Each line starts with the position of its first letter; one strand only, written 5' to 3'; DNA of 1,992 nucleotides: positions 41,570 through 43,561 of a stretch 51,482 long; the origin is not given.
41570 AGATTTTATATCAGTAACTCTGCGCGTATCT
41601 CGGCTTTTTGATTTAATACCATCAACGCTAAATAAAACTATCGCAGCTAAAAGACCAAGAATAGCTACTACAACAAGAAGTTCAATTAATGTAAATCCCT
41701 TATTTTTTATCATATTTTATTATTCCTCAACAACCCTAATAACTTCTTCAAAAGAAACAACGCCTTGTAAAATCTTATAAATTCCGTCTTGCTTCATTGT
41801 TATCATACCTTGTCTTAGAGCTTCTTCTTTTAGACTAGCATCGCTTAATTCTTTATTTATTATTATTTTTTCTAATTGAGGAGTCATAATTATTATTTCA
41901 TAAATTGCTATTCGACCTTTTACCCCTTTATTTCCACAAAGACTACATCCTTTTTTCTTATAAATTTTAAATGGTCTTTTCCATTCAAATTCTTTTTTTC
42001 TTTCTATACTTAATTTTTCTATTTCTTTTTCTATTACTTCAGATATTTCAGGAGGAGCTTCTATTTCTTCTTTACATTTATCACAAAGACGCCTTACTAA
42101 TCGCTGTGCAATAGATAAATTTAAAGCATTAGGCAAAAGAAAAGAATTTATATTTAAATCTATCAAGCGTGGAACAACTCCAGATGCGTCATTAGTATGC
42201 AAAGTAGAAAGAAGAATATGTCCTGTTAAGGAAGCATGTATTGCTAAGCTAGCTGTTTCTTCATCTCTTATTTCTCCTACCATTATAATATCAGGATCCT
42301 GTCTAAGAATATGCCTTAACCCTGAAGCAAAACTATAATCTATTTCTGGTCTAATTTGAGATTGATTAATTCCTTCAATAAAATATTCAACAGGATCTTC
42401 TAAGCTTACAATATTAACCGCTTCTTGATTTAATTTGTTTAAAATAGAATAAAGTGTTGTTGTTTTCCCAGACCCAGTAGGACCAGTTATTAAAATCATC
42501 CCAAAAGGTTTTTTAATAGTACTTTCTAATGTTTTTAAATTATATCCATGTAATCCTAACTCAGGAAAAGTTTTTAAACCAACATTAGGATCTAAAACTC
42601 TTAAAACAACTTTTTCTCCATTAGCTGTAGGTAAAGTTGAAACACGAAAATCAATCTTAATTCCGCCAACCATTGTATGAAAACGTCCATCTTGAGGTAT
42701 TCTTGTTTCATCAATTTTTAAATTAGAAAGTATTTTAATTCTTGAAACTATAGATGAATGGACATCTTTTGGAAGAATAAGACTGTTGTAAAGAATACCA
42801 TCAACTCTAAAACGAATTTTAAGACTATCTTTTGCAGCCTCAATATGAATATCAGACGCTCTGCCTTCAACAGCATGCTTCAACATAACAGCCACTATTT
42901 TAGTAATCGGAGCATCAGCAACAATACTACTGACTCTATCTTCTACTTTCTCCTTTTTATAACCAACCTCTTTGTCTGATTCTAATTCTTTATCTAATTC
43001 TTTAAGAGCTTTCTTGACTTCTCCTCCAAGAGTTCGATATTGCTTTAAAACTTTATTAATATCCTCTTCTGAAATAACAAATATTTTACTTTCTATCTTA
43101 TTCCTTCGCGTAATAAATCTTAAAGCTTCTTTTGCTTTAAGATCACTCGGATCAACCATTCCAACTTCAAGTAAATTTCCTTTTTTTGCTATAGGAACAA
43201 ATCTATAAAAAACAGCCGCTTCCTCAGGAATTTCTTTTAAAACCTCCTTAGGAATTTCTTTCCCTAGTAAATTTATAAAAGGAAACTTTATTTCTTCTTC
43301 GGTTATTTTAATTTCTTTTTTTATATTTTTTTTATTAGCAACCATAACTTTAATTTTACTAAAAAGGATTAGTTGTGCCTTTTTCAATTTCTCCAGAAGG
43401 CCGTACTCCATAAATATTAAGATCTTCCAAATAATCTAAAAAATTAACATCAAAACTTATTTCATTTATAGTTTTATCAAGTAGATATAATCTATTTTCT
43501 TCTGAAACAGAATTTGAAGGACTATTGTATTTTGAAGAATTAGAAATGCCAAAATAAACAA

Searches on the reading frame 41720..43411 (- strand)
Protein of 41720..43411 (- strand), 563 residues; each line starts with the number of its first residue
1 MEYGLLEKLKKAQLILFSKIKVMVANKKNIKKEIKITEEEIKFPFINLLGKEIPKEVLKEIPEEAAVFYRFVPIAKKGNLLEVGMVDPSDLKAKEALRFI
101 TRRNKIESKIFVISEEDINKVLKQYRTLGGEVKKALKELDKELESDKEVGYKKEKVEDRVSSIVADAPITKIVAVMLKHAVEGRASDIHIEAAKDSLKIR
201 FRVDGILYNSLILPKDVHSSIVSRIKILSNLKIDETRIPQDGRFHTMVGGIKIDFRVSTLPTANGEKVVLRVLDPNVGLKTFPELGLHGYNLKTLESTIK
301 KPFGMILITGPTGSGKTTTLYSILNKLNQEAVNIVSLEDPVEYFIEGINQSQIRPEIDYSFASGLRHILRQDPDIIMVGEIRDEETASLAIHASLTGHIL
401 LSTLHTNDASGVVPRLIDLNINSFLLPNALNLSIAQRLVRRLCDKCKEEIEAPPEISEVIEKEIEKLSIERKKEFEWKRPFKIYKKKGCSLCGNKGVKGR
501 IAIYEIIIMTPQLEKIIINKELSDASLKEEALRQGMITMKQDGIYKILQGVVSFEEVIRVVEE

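Call 9: search_protein_families(library=ncbifam, proteins=[window:41720-43411:-], max_evalue=0.001)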
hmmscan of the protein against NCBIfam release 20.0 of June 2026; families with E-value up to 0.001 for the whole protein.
window:41720-43411:- (563 aa): 18 families
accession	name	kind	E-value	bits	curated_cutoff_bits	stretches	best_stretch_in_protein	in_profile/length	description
TIGR02533.1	type_II_gspE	equivalog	1.2e-157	525.4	630.25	1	69-560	12-485/486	type II secretion system ATPase GspE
TIGR02538.1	type_IV_pilB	equivalog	1.5e-157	525.6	675.65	1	23-562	35-563/564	type IV-A pilus assembly ATPase PilB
NF053534.1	T4PilAsmATPsTfpB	equivalog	6.8e-136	454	850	1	64-561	100-582/584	type IV pilus assembly ATPase TfpB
NF007755.0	PRK10436.1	equivalog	2.1e-128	428.9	617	1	69-561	17-459/465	type II secretion system protein GspE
NF041000.1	ATPase_ComGA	equivalog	2.7e-72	243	300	1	176-440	3-266/267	competence type IV pilus ATPase ComGA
TIGR01420.1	pilT_fam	subfamily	3.4e-57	194.2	319.1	1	176-420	5-243/343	PilT/PilU family type 4a pilus ATPase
TIGR02525.1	plasmid_TraJ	equivalog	4.1e-24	85.2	368.3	1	290-419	137-272/372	plasmid transfer ATPase TraJ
TIGR02524.1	dot_icm_DotB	equivalog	1.2e-20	74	463.3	1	302-417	133-257/358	Dot/Icm type IV secretion system ATPase DotB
NF058587.1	archaellum_moto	equivalog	8.2e-16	57.8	550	1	306-478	278-452/527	archaellum flagellar ATPase motor FlaI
TIGR02782.1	TrbB_P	equivalog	1.8e-14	53.7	304.55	1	306-419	139-255/303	P-type conjugative transfer ATPase TrbB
TIGR03819.1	heli_sec_ATPase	hypoth_equivalog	1.8e-13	50.4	373.15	1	221-436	99-317/340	TadA family conjugal transfer-associated ATPase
NF010469.0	PRK13894.1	subfamily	1.2e-12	47.9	508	1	305-419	151-267/320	conjugal transfer ATPase TrbB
TIGR02788.1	VirB11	equivalog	2.4e-11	43.2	249.95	1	306-423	147-269/308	P-type DNA transfer ATPase VirB11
NF053672.1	bindosome_BasE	exception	3e-11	42.8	1000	1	307-419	274-391/512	bindosome assembly system ATPase subunit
NF010407.0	PRK13833.1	subfamily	2.3e-10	40.4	499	1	294-420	136-263/323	conjugal transfer protein TrbB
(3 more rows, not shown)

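Call 10: search_protein_families(library=pfam, proteins=[window:41720-43411:-], max_evalue=0.001)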
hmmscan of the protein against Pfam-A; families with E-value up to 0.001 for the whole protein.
window:41720-43411:- (563 aa): 7 families
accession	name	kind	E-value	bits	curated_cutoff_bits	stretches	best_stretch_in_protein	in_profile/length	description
PF00437.27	T2SSE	-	5.9e-123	410.6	24.9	1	166-559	5-370/370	Type II/IV secretion system protein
PF05157.20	MshEN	-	1.1e-15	57.9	23.1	1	43-126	3-84/90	MshEN domain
PF13401.12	AAA_22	-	6.8e-05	23.6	27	1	304-340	6-33/130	AAA domain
PF20720.3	nSTAND3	-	7.7e-05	22.9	27.2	1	304-342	18-56/155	Novel STAND NTPase 3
PF13173.12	AAA_14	-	0.00023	21.6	27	1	305-344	4-44/129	AAA domain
PF13191.12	AAA_16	-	0.00024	22.1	32.6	1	302-357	24-82/167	AAA ATPase domain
PF25199.1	nSTAND_NTPase5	-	0.00061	20.1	34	0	302-338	40-77/145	Novel STAND NTPase 5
